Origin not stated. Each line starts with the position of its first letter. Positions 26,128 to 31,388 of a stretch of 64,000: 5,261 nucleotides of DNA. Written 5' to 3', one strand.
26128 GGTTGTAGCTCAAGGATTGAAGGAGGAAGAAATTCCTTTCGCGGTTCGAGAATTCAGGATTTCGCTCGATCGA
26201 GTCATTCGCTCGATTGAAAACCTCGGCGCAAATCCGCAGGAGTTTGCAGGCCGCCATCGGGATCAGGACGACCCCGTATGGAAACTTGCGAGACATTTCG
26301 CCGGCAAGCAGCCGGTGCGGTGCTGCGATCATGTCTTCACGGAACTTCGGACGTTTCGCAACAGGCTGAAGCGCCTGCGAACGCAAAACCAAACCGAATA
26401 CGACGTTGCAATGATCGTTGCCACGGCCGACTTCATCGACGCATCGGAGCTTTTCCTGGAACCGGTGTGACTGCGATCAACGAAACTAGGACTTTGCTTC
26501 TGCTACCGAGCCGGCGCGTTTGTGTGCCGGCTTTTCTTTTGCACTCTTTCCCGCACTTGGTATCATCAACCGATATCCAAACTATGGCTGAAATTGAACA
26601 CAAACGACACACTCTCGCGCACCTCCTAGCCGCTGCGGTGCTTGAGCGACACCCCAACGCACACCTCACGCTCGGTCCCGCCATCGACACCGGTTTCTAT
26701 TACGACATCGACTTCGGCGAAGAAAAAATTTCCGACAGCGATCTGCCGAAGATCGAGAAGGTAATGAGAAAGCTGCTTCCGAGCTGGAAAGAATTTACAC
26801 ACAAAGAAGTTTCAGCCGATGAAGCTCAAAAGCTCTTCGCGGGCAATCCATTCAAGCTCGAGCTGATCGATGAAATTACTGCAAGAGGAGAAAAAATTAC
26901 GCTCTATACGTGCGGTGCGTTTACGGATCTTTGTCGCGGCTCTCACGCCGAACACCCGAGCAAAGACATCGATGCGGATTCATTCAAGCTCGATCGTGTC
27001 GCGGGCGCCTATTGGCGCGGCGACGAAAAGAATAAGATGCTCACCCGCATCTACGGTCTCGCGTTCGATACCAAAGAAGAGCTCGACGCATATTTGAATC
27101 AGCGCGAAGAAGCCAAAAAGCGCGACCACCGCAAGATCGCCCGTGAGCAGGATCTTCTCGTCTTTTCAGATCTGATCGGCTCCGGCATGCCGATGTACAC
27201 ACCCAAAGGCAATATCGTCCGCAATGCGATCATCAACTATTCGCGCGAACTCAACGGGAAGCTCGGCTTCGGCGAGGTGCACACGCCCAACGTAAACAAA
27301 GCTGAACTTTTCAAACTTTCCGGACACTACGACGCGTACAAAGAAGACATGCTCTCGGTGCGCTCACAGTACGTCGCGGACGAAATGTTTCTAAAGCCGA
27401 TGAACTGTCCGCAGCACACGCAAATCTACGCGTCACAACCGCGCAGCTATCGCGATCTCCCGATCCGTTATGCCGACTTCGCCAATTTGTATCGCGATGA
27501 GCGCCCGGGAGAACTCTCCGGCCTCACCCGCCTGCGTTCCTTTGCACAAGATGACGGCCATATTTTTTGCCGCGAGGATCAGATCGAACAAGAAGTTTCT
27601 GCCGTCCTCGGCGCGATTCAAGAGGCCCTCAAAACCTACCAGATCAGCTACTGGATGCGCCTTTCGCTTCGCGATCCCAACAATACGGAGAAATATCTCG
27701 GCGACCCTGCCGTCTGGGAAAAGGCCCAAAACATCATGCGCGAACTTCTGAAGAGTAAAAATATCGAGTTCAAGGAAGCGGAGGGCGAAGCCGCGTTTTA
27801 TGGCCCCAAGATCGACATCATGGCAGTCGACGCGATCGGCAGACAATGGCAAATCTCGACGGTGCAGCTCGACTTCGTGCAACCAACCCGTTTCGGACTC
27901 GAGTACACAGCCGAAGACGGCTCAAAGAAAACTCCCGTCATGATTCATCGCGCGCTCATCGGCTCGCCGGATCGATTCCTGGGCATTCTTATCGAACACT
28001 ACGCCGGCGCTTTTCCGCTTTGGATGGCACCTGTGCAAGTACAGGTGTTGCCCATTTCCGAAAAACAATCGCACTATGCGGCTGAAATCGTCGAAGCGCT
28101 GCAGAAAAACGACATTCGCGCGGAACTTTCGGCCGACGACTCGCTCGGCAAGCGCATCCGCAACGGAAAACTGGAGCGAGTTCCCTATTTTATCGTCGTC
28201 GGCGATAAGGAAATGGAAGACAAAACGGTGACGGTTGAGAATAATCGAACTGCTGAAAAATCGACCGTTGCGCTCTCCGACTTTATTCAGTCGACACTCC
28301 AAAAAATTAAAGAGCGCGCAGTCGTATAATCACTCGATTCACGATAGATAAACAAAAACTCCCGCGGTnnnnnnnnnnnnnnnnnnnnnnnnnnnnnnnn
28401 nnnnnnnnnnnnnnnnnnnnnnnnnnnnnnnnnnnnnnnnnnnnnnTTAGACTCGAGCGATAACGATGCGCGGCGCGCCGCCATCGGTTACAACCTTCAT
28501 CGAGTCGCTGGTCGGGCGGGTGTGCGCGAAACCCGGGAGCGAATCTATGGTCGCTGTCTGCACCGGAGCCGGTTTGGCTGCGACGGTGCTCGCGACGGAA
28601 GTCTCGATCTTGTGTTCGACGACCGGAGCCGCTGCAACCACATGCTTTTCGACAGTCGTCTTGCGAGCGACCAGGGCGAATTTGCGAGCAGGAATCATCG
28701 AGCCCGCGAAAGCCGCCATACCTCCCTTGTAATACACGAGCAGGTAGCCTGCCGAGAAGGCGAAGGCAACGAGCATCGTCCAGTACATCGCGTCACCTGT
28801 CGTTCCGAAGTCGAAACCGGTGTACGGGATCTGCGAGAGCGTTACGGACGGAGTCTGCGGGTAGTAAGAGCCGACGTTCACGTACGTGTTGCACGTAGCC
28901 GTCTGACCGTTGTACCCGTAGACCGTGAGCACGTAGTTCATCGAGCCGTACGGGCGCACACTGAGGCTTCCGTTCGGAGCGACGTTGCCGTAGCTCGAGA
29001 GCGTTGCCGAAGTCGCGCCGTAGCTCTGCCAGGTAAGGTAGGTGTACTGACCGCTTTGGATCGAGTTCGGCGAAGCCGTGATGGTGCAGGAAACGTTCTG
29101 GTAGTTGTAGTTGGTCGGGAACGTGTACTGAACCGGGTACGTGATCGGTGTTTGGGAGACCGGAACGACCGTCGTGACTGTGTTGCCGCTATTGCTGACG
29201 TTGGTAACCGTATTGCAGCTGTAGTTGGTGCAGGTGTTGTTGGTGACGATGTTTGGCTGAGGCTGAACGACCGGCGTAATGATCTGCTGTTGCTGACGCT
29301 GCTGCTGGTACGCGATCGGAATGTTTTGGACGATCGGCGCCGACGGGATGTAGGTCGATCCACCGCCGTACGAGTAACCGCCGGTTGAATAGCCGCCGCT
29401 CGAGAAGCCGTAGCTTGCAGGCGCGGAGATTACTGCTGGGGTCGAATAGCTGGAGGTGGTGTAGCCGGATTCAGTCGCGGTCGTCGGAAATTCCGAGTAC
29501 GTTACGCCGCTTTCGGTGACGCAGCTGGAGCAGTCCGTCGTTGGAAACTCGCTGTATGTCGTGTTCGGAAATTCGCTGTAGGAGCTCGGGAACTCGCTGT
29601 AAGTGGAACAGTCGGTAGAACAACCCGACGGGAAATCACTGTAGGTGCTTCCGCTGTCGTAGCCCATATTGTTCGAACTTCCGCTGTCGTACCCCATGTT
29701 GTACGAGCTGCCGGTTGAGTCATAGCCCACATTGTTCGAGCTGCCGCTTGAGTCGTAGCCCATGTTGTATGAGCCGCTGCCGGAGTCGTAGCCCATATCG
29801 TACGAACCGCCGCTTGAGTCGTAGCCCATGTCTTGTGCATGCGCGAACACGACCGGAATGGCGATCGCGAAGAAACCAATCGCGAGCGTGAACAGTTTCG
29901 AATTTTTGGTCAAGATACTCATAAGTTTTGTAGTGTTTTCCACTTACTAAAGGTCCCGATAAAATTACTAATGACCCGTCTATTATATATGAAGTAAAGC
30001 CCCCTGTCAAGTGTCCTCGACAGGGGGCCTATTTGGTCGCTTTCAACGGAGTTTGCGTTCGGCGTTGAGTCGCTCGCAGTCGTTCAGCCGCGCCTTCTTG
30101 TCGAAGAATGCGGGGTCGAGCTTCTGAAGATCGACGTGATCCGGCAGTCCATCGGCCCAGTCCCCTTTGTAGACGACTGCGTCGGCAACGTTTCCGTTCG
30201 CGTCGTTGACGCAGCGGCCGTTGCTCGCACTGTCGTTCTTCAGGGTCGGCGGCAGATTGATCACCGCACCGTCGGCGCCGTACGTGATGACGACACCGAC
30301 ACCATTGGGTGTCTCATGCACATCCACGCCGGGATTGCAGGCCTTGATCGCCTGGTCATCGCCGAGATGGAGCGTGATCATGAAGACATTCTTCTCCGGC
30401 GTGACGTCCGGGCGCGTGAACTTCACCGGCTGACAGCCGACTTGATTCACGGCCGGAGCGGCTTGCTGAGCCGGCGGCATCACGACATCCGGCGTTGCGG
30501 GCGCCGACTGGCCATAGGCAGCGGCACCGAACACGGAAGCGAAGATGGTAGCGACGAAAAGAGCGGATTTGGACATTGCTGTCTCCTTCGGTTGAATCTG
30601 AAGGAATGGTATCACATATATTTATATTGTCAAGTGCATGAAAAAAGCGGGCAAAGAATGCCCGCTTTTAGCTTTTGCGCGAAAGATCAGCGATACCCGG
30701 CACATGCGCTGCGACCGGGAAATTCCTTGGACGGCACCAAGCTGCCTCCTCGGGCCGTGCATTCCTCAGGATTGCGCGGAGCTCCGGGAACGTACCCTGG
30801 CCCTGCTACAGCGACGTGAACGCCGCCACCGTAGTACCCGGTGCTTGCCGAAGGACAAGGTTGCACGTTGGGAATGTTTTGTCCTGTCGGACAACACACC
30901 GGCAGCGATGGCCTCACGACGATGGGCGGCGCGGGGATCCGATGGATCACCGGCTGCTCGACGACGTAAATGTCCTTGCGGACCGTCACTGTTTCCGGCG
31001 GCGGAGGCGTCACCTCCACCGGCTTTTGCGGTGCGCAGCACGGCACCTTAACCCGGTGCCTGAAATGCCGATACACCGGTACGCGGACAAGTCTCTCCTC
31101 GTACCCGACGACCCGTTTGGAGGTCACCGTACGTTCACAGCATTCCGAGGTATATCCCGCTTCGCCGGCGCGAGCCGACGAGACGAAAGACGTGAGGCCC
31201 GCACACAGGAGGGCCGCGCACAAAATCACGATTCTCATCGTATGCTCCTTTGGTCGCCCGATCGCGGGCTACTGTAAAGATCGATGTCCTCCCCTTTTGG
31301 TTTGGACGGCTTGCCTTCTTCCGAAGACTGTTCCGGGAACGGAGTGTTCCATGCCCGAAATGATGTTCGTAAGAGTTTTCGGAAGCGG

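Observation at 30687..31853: Two neighbouring genes share a novel ~42-aa Cys-containing C-terminal domain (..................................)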

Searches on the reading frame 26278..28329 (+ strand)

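Call 12: search_protein_families(library=pfam, proteins=[window:26278-28329:+], max_evalue=0.001)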
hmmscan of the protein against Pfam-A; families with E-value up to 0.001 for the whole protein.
window:26278-28329:+ (683 aa): 3 families
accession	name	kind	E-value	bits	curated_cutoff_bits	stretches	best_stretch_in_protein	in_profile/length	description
PF00587.30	tRNA-synt_2b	-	2e-43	149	29.3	1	367-575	8-179/179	tRNA synthetase class II core domain (G, H, P, S and T)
PF03129.25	HGTP_anticodon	-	1.8e-19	70.1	21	1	587-671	1-89/94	Anticodon binding domain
PF07973.19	tRNA_SAD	-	3e-07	30.8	24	1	207-259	1-44/44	Threonyl and Alanyl tRNA synthetase second additional domain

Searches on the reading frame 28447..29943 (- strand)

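Call 5: search_protein_families(library=pfam, proteins=[window:28447-29943:-], max_evalue=1)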
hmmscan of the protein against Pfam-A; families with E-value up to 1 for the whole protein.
window:28447-29943:- (498 aa): 1 family
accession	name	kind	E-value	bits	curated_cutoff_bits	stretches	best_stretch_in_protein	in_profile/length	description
PF03899.21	ATP-synt_I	-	0.077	13.9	25.1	1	386-438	3-56/99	ATP synthase I chain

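Call 28: search_protein_families(library=ncbifam, proteins=[window:28447-29943:-], max_evalue=1)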
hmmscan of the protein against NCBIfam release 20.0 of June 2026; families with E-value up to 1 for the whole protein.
window:28447-29943:- (498 aa): 0 families

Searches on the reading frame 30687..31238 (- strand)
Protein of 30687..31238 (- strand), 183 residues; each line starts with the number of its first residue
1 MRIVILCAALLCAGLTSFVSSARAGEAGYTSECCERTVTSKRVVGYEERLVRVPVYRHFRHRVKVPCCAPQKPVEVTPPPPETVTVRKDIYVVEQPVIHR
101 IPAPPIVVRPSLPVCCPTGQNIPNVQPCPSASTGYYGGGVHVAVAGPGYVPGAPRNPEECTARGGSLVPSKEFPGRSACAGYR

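Call 5: search_protein_families(library=pfam, proteins=[window:30687-31238:-], max_evalue=1)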
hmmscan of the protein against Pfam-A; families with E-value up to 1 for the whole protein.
window:30687-31238:- (183 aa): 0 families

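Call 13: find_encoding_contigs(protein=window:30687-31238:-, flank=10000)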
Protein window:30687-31238:- (183 aa): 2 contigs read that carry it; 2 places shown.
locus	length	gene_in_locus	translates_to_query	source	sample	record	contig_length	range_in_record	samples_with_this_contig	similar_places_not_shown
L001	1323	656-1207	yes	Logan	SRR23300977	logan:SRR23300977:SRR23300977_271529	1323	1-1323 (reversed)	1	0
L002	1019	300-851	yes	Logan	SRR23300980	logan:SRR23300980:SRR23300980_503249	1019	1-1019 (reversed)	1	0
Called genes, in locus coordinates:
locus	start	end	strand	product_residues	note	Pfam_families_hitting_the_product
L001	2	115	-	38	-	?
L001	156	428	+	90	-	-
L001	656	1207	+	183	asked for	-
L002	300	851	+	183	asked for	-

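Call 22: list_cluster_members(proteins=[window:30687-31238:-, window:31416-31853:-, window:30043-30615:-, window:31942-32646:-, window:32962-33489:-, window:33530-33949:-, window:34030-34584:-, window:34589-35254:-, window:26278-28329:+, window:40348-41085:-])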
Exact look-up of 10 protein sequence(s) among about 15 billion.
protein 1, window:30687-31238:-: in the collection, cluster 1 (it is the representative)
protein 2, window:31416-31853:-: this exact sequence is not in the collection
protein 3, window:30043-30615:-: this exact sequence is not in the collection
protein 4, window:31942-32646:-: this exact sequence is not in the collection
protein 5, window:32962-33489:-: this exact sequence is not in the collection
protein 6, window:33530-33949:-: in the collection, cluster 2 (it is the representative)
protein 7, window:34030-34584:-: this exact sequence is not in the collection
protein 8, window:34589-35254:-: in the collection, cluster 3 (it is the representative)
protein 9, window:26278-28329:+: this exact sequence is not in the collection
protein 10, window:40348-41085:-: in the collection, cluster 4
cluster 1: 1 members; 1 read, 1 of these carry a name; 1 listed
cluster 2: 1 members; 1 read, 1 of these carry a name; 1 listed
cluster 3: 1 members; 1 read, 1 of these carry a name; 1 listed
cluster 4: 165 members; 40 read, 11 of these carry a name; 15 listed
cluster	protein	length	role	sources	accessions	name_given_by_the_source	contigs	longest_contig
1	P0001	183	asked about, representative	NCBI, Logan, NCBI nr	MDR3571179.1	MAG: hypothetical protein P4L81_03195 [Candidatus Pacebacteria bacterium] | hypothetical protein [Candidatus Paceibacterota bacterium]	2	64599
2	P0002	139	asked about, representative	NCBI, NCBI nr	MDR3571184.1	MAG: hypothetical protein P4L81_03220 [Candidatus Pacebacteria bacterium] | hypothetical protein [Candidatus Paceibacterota bacterium]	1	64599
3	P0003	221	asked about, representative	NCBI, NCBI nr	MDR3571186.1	MAG: sortase [Candidatus Pacebacteria bacterium] | sortase [Candidatus Paceibacterota bacterium]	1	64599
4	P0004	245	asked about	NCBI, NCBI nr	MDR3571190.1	MAG: phenylalanine--tRNA ligase subunit alpha [Candidatus Pacebacteria bacterium] | phenylalanine--tRNA ligase subunit alpha [Candidatus Paceibacterota bacterium]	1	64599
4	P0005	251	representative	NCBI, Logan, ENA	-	-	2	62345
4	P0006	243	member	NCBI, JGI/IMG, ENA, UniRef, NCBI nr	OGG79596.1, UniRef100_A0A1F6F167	phenylalanine--tRNA ligase subunit alpha [Candidatus Kaiserbacteria bacterium ... | phenylalanine--tRNA ligase n=1 Tax=Candidatus Kaiserbacteria bacterium ... | MAG: phenylalanine--tRNA ligase subunit alpha [Candidatus Kaiserbacteria bacterium ...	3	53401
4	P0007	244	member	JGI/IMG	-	phenylalanyl-tRNA synthetase alpha chain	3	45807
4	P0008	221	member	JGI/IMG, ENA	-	phenylalanyl-tRNA synthetase alpha chain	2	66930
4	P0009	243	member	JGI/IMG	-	phenylalanyl-tRNA synthetase alpha chain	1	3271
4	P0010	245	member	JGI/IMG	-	phenylalanyl-tRNA synthetase alpha chain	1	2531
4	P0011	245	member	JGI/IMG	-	phenylalanyl-tRNA synthetase alpha chain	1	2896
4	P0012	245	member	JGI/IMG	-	phenylalanyl-tRNA synthetase alpha chain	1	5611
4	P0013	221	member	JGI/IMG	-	phenylalanyl-tRNA synthetase alpha chain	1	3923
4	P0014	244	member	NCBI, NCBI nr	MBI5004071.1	phenylalanine--tRNA ligase subunit alpha [Candidatus Kaiserbacteria bacterium]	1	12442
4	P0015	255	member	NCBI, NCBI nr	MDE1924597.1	MAG: phenylalanine--tRNA ligase subunit alpha [Patescibacteria group bacterium] | phenylalanine--tRNA ligase subunit alpha [Patescibacteria group bacterium]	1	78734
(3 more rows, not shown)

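Call 28: search_protein_families(library=ncbifam, proteins=[window:30687-31238:-], max_evalue=1)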
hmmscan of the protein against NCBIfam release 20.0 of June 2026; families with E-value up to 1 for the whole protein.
window:30687-31238:- (183 aa): 0 families

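Call 79: search_protein_families(library=phrogs, proteins=[window:30687-31238:-], max_evalue=1)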
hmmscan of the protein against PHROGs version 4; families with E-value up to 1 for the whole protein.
window:30687-31238:- (183 aa): 0 families

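Call 80: search_protein_families(library=padloc, proteins=[window:30687-31238:-], max_evalue=1)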
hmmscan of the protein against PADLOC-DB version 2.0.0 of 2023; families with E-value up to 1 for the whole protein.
window:30687-31238:- (183 aa): 0 families

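Call 81: search_solved_structures(query=window:30687-31238:-, max_evalue=10)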
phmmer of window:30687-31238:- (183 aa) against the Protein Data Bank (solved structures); distinct sequences matched with E-value up to 10: 1.
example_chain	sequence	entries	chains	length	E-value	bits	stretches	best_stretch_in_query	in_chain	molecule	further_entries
7sqz_A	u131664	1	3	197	0.8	12.5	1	104-161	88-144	Citrus Sudden Death-associated Virus Capsid Protein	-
